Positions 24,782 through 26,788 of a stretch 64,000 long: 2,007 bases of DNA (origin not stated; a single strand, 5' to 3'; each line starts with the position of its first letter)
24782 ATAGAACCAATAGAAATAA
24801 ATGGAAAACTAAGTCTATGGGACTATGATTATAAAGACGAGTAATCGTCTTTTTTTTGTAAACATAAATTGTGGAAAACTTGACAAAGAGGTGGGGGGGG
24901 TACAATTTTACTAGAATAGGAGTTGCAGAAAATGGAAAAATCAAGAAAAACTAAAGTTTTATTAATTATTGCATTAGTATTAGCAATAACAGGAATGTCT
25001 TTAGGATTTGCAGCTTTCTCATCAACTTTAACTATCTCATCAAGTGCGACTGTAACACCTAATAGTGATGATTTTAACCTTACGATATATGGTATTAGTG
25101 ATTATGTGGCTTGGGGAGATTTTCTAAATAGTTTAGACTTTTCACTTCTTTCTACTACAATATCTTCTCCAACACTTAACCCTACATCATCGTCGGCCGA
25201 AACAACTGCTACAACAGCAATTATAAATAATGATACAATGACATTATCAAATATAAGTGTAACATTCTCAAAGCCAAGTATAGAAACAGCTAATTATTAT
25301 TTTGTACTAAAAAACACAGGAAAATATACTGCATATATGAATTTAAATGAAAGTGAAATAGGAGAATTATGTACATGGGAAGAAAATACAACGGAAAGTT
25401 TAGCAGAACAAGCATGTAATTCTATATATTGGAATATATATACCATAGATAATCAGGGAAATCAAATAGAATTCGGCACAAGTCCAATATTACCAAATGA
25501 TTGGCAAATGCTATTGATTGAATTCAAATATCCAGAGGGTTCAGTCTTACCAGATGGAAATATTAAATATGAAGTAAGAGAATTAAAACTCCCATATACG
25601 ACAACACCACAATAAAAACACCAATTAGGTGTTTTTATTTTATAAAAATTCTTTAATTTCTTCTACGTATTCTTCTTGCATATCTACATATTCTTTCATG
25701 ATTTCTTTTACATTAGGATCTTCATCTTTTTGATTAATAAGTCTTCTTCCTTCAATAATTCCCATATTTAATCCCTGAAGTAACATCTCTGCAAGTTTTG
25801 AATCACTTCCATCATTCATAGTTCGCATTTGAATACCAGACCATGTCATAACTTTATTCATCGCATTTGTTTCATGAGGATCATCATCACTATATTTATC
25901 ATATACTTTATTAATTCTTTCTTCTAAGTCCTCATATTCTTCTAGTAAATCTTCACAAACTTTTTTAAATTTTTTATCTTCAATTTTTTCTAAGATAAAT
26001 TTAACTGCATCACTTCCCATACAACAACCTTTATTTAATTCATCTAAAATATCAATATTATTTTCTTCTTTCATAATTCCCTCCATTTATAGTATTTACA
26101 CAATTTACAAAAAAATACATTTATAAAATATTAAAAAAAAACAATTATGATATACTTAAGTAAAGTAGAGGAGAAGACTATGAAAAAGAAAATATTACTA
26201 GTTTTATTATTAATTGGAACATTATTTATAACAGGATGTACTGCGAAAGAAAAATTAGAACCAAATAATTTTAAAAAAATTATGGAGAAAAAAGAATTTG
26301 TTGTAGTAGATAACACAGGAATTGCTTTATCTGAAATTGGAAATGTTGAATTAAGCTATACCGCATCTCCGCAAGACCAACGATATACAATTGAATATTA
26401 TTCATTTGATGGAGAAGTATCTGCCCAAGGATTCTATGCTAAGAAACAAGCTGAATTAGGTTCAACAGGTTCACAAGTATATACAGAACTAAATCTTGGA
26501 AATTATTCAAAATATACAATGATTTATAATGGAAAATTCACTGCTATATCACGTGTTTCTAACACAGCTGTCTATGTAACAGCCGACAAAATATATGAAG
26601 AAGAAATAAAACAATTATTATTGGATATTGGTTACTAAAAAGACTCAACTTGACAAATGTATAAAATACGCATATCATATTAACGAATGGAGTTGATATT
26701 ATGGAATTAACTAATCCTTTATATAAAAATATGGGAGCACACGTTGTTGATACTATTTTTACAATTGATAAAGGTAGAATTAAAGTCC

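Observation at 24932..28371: Two paralogous secreted proteins with TasA/camelysin-like (SipW-cognate-like) signal peptides, but no sipW in the window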

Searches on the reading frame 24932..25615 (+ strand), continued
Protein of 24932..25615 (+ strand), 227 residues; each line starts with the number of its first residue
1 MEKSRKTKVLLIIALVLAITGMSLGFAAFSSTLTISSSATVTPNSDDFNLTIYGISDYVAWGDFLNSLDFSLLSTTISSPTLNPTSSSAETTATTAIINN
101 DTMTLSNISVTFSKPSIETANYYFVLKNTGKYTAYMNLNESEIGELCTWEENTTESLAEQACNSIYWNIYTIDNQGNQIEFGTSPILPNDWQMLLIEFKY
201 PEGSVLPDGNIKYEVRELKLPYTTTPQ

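Call 37: find_encoding_contigs(protein=P0332, flank=10000, max_places=6)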
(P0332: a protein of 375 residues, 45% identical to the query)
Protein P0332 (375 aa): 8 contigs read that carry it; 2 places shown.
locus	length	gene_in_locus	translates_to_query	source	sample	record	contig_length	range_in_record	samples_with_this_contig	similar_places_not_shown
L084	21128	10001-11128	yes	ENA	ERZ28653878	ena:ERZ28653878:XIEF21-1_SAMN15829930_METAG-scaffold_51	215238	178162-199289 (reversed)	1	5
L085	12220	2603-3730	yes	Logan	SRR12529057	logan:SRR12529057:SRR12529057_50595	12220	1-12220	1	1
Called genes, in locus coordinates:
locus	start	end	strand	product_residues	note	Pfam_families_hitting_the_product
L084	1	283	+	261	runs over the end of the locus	PF13730:HTH_36 (weak)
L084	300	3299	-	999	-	-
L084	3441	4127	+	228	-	PF00106:adh_short, PF08659:KR, PF13561:adh_short_C2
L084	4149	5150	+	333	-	PF01636:APH, PF02958:EcKL (weak)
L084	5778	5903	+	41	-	-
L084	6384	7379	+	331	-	PF07508:Recombinase (faint), PF13408:Zn_ribbon_recom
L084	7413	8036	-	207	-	PF00528:BPD_transp_1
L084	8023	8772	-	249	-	PF00005:ABC_tran, PF13304:AAA_21 (faint)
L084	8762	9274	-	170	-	-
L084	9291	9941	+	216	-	-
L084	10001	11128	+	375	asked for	PF00717:Peptidase_S24 (weak)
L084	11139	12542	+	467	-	PF17231:DUF5305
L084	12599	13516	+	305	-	PF00239:Resolvase, PF07508:Recombinase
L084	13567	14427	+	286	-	-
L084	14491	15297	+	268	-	-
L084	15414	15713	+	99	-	PF06013:WXG100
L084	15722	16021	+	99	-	-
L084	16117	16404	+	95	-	PF06013:WXG100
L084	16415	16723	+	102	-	-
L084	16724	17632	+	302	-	PF13529:Peptidase_C39_2, PF03412:Peptidase_C39 (weak)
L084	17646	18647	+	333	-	PF13529:Peptidase_C39_2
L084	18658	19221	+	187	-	-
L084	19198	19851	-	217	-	PF13379:NMT1_2, PF09084:NMT1, PF12974:Phosphonate-bd (weak)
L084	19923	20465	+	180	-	PF00149:Metallophos, PF12850:Metallophos_2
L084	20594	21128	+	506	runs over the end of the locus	PF08341:TED, PF13620:CarboxypepD_reg (faint), PF17802:SpaA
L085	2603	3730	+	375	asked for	PF00717:Peptidase_S24 (weak)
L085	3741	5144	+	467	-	PF17231:DUF5305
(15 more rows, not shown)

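Call 38: fold_search(model_id=the predicted structure, library=pdb)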
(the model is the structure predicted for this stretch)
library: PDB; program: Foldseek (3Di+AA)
matches with E <= 10: 976; with E <= 0.001: 0
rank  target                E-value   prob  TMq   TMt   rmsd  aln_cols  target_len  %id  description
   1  1gui_A                6.4e-03  0.85  0.26  0.33  10.3       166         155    9  CBM4 structure and function (released 2002-09-26)
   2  2d5h_B                9.0e-03  0.13  0.09  0.07  15.8       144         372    9  Crystal Structure of Recombinant Soybean Proglycinin A3B4 subunit, its Comparison with Mature Glycinin A3B4 subunit, R (released 2006-11-14)
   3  2dwx_A                1.6e-02  0.77  0.21  0.33   9.0       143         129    8  Co-crystal Structure Analysis of GGA1-GAE with the WNSF motif (released 2007-04-17)
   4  6swh_B                1.6e-02  0.69  0.24  0.33  12.0       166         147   10  Crystal structure of the ternary complex between the type 1 pilus proteins FimC, FimI and FimA from E. coli (released 2020-10-07)
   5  5bxg                  1.9e-02  0.91  0.25  0.35  10.6       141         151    8  Crystal structure of an uncharacterized beta-sandwich protein (CD630_09570) from Clostridium difficile 630 at 1.90 A res (released 2015-07-08)
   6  2dwx_C                2.2e-02  0.57  0.19  0.30   9.1       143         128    8  Co-crystal Structure Analysis of GGA1-GAE with the WNSF motif (released 2007-04-17)
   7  2d5h_F                2.2e-02  0.12  0.10  0.08  16.8       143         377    9  Crystal Structure of Recombinant Soybean Proglycinin A3B4 subunit, its Comparison with Mature Glycinin A3B4 subunit, R (released 2006-11-14)
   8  6xx1_D                2.7e-02  0.33  0.17  0.25  17.0       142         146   13  The unique CBM3-Clocl_1192 of Hungateiclostridium clariflavum (released 2020-05-06)
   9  2w5f_B                2.7e-02  0.14  0.14  0.07  16.5       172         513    9  High resolution crystallographic structure of the Clostridium thermocellum N-terminal endo-1,4-beta-D-xylanase 10B (Xy (released 2010-01-19)
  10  2dwy_C                3.0e-02  0.54  0.19  0.29   9.0       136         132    8  Crystal Structure Analysis of GGA1-GAE (released 2007-04-17)
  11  7b0w_I                3.6e-02  0.69  0.23  0.32   6.9       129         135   10  Crystal structure of the E. coli type 1 pilus assembly inhibitor FimI bound to FimC (released 2021-12-08)
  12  6swh_E                3.6e-02  0.54  0.24  0.32  13.1       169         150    9  Crystal structure of the ternary complex between the type 1 pilus proteins FimC, FimI and FimA from E. coli (released 2020-10-07)
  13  5fqe_B                3.6e-02  0.41  0.18  0.09   8.6       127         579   11  The details of glycolipid glycan hydrolysis by the structural analysis of a family 123 glycoside hydrolase from Clostr (released 2016-03-30)
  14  8hcj_C                3.6e-02  0.38  0.19  0.11  12.5       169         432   13  Structure of GH43 family enzyme, Xylan 1, 4 Beta- xylosidase from pseudopedobacter saltans (released 2023-11-15)
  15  6sl4_A                3.6e-02  0.14  0.13  0.17  15.3       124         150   15  The unique CBM-Cthe_0271 of Ruminiclostridium thermocellum (released 2020-03-18)
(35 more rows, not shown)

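Call 41: list_cluster_members(proteins=[P0332, P0001, window:24932-25615:+, L084:9291-9941:+, L084:11139-12542:+])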
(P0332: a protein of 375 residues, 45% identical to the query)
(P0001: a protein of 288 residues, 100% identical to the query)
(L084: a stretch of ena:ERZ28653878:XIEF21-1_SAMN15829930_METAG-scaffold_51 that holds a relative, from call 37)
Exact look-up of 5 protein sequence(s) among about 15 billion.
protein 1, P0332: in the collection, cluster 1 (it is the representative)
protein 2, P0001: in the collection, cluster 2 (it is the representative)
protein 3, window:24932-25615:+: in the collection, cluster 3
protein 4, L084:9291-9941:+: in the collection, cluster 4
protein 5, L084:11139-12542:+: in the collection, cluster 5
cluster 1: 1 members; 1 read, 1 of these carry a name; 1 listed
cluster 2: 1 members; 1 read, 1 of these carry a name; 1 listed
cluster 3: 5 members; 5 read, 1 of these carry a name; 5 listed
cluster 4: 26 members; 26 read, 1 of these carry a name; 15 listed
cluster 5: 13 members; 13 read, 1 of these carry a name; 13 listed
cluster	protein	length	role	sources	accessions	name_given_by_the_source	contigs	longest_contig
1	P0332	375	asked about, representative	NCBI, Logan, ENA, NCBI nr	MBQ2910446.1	MAG: signal peptidase I [Bacilli bacterium] | signal peptidase I [Bacilli bacterium]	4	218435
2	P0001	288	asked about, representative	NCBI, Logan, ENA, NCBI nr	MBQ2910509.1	MAG: hypothetical protein IJE53_06845 [Bacilli bacterium] | hypothetical protein [Bacilli bacterium]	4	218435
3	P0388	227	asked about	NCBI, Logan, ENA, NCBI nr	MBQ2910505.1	MAG: hypothetical protein IJE53_06825 [Bacilli bacterium] | hypothetical protein [Bacilli bacterium]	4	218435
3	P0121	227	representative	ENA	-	-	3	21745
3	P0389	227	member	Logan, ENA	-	-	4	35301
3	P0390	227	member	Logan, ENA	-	-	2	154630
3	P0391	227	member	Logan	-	-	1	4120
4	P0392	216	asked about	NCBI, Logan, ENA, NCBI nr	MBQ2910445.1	MAG: hypothetical protein IJE53_06525 [Bacilli bacterium] | hypothetical protein [Bacilli bacterium]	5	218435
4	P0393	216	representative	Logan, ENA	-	-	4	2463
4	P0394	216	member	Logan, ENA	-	-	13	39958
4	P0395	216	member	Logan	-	-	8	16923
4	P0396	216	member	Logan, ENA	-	-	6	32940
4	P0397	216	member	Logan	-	-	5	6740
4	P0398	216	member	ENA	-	-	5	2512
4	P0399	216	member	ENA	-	-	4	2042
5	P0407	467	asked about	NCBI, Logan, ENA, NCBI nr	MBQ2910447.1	MAG: hypothetical protein IJE53_06535 [Bacilli bacterium] | hypothetical protein [Bacilli bacterium]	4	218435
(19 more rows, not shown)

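Call 43: search_solved_structures(query=A1, max_evalue=10)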
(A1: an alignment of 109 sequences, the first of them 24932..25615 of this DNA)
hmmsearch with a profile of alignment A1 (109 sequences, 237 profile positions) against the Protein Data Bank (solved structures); distinct sequences matched with E-value up to 10: 4.
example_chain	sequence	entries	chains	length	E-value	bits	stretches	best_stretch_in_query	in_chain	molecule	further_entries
5e16_A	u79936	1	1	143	0.068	16.2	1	111-146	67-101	CGMP-dependent protein kinase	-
5ezr_A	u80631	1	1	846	0.63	13.1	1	114-145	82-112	cGMP-dependent protein kinase, putative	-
4rz7_A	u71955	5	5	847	0.63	13.1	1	114-145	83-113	cGMP-dependent protein kinase, putative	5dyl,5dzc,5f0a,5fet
5dyk_A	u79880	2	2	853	1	12.4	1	112-145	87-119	CGMP-dependent protein kinase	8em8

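Call 53: find_encoding_contigs(protein=P0390, flank=3000, max_places=10)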
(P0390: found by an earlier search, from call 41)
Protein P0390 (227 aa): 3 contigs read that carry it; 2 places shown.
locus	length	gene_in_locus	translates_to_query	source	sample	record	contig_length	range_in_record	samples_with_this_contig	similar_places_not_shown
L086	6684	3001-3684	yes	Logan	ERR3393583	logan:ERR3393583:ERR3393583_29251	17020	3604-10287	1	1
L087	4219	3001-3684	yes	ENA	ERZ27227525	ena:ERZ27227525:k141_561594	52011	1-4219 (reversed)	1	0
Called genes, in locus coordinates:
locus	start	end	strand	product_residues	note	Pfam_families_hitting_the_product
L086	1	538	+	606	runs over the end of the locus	PF00122:E1-E2_ATPase, PF00702:Hydrolase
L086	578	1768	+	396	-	PF01183:Glyco_hydro_25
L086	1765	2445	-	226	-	PF17774:YlmH_RBD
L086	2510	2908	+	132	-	PF04266:ASCH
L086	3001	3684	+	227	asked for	-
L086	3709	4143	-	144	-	-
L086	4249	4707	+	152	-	-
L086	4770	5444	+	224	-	PF00293:NUDIX, PF19368:WHD_AraR (weak), PF21906:WHD_NrtR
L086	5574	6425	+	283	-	-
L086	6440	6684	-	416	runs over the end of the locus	PF05193:Peptidase_M16_C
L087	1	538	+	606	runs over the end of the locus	PF00122:E1-E2_ATPase, PF00702:Hydrolase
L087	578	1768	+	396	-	PF16403:Bact_surface_Ig-like (faint), PF01183:Glyco_hydro_25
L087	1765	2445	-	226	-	PF17774:YlmH_RBD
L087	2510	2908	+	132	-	PF04266:ASCH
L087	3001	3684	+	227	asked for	-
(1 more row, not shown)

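Call 54: find_encoding_contigs(protein=P0389, flank=3000, max_places=10)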
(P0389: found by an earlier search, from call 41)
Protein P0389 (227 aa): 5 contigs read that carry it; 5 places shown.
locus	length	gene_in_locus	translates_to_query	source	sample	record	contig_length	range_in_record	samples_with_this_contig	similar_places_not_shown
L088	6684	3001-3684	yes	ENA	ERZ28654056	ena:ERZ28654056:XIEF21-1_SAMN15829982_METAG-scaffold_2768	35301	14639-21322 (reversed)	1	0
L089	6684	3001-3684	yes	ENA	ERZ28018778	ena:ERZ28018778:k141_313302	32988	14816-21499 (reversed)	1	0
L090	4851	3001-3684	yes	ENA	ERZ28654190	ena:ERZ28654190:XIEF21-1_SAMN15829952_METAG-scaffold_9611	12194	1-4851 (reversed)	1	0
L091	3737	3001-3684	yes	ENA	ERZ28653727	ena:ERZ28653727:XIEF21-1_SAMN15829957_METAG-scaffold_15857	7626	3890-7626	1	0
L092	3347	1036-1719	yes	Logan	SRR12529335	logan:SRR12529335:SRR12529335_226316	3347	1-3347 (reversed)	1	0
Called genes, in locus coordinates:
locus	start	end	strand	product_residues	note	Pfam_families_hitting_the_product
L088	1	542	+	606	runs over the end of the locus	PF00122:E1-E2_ATPase, PF00702:Hydrolase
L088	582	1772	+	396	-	PF01183:Glyco_hydro_25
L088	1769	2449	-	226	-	PF17774:YlmH_RBD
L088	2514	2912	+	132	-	PF04266:ASCH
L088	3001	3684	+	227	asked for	-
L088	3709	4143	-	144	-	-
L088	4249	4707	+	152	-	-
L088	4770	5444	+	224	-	PF00293:NUDIX, PF19368:WHD_AraR (weak), PF21906:WHD_NrtR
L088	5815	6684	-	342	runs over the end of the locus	PF00675:Peptidase_M16 (faint), PF05193:Peptidase_M16_C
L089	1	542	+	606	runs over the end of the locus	PF00122:E1-E2_ATPase, PF00702:Hydrolase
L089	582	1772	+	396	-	PF01183:Glyco_hydro_25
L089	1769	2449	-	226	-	PF17774:YlmH_RBD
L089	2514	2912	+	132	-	PF04266:ASCH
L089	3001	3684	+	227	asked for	-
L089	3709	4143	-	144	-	-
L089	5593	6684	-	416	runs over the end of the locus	PF05193:Peptidase_M16_C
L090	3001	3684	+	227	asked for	-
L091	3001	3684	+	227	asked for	-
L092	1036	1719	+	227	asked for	-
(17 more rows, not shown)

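Call 55: find_encoding_contigs(protein=P0121, flank=3000, max_places=10)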
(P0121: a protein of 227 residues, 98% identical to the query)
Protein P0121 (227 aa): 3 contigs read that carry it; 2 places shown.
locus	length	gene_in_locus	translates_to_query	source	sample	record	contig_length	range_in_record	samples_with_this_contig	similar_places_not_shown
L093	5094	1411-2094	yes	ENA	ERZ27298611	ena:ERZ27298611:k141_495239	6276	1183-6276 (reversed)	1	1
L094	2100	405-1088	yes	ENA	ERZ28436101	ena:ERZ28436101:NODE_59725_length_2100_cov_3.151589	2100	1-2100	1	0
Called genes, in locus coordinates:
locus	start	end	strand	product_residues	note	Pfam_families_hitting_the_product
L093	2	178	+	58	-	?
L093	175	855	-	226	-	PF17774:YlmH_RBD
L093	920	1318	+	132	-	PF04266:ASCH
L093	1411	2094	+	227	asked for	-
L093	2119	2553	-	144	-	-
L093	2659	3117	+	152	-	-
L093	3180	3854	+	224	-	PF00293:NUDIX, PF19368:WHD_AraR (weak), PF21906:WHD_NrtR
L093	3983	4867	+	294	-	-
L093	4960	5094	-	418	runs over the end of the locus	PF05193:Peptidase_M16_C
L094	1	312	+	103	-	?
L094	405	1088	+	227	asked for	-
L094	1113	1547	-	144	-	-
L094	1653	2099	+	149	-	?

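Call 57: predict_structure(alignment_id=A3)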
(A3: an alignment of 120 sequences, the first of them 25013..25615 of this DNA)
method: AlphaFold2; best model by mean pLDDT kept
length: 200 residues; sequences in the alignment: 120
mean_pLDDT: 92.0   pTM: 0.85
mean pLDDT of the five models: 92.0, 91.5, 90.9, 90.6, 89.9
residues with pLDDT >= 90: 166; 70-90: 18; 50-70: 16; < 50: 0
segments of 3 or more residues with pLDDT < 50: none
pLDDT, mean of each block of 10 residues (from residue 1): 60 75 96 93 97 86 90 97 94 96 96 91 97 97 96 95 98 95 96 94
secondary structure, 60 per line:
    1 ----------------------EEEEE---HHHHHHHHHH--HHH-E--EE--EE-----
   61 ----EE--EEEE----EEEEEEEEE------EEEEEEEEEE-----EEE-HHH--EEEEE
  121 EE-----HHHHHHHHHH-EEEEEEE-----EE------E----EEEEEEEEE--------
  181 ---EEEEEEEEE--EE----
elements in order: E23-27 H31-40 E69-72 E77-85 E92-101 E107-109 E116-122 H128-137 E139-145 E164-172 E184-192

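Call 66: search_protein_families(library=ncbifam, proteins=[P0407], max_evalue=10)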
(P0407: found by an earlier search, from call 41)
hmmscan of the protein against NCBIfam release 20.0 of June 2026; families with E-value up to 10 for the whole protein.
P0407 (467 aa): 0 families

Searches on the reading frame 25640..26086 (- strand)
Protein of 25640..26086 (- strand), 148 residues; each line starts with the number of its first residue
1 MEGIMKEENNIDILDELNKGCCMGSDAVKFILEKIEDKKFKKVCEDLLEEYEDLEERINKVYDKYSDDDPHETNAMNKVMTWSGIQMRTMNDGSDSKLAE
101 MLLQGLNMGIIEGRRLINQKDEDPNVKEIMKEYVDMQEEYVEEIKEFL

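Call 3: search_protein_families(library=ncbifam, proteins=[window:25640-26086:-], max_evalue=10)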
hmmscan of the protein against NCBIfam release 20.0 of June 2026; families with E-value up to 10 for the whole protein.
window:25640-26086:- (148 aa): 5 families
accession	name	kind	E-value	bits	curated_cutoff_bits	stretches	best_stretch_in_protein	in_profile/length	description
NF047777.1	LIC_11502_fam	equivalog_domain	0.0012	19.4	75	2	32-76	15-57/82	LIC_11502 family protein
NF033542.1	transpos_IS110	equivalog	0.0027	16.9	140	2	14-86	148-229/343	IS110 family RNA-guided transposase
TIGR02573.1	LcrG_PcrG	equivalog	0.0056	16.6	90.8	1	5-54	16-65/90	LcrG family type III secretion system chaperone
NF008750.0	PRK11784.1-2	equivalog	0.021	13.9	241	1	23-53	276-306/346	tRNA 2-selenouridine(34) synthase MnmH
NF010473.0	PRK13898.1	equivalog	0.082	10.9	1050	1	19-116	137-223/801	type IV secretion system ATPase VirB4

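Call 4: search_protein_families(library=pfam, proteins=[window:25640-26086:-], max_evalue=10)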
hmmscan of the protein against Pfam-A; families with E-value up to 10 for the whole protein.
window:25640-26086:- (148 aa): 10 families
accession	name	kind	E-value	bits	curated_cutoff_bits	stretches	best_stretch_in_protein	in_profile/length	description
PF09537.16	DUF2383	-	0.00022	21.8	30.8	2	11-105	3-97/111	Domain of unknown function (DUF2383)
PF07216.17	LcrG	-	0.012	15.9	24.1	1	5-54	17-66/91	LcrG protein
PF05402.18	PqqD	-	0.02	15.6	23.4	1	29-58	20-50/67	Coenzyme PQQ synthesis protein D (PqqD)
PF20870.2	FAM186A-B_N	-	0.024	14.5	27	1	27-83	8-63/243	FAM186A/B, N-terminal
PF00210.30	Ferritin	-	0.055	13.8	24.5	1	120-147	108-135/142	Ferritin-like domain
PF22814.2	WelO5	-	0.064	13.2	27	1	38-95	87-144/277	Carrier-protein-independent halogenase WelO5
PF15246.11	NCKAP5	-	0.078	13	27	1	18-93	184-255/310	Nck-associated protein 5, Peripheral clock protein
PF23357.1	DUF7088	-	0.09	13.4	27.8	1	38-99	37-94/105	Domain of unknown function (DUF7088)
PF09351.15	DUF1993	-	0.13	12.7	23.4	1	22-81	54-112/161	Domain of unknown function (DUF1993)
PF11938.13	DUF3456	-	4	8.3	21.1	1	23-68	92-135/150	TLR4 regulator and MIR-interacting MSAP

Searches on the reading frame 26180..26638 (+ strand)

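Call 3: search_protein_families(library=ncbifam, proteins=[window:26180-26638:+], max_evalue=10)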
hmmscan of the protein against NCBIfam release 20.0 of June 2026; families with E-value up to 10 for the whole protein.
window:26180-26638:+ (152 aa): 8 families
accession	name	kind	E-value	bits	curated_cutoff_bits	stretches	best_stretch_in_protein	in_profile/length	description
NF052321.1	LP_Lmo2079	subfamily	0.013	14.8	150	1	1-41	1-38/354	Lmo2079 family surface lipoprotein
NF040519.1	Sbal_3080_fam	subfamily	0.016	15.6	80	1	11-74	3-61/136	Sbal_3080 family lipoprotein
NF047847.2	SS_mature_LptM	equivalog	0.044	13.9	27.7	1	1-20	1-20/31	LPS translocon maturation chaperone LptM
NF033194.1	lipo_EMYY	hypoth_equivalog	0.049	12.9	100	1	2-37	1-36/292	EMYY motif lipoprotein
NF033216.1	lipo_YgdI_YgdR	subfamily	0.057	13.3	42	1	2-37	1-36/71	YgdI/YgdR family lipoprotein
NF033894.1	Eex_IncN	subfamily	0.068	13.1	33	1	3-24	1-22/65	EexN family lipoprotein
NF038215.1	acineto_lipo_PV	hypoth_equivalog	0.17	11.7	33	1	3-28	1-26/55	NF038215 family lipoprotein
NF047408.1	SA0632_fam_LP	equivalog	0.58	9.8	70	1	1-27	1-28/68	SA0632 family lipoprotein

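Call 4: search_protein_families(library=pfam, proteins=[window:26180-26638:+], max_evalue=10)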
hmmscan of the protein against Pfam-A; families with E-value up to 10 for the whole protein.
window:26180-26638:+ (152 aa): 3 families
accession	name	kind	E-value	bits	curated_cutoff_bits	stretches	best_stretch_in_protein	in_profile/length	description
PF18705.7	DUF5643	-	0.029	14.8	34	1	27-80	36-88/115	Family of unknown function (DUF5643)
PF24366.1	DUF7522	-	0.14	12.7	27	1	83-145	49-109/118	Family of unknown function (DUF7522)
PF00310.26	GATase_2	-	0.14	11.3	19.9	1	12-122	74-186/420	Glutamine amidotransferases class-II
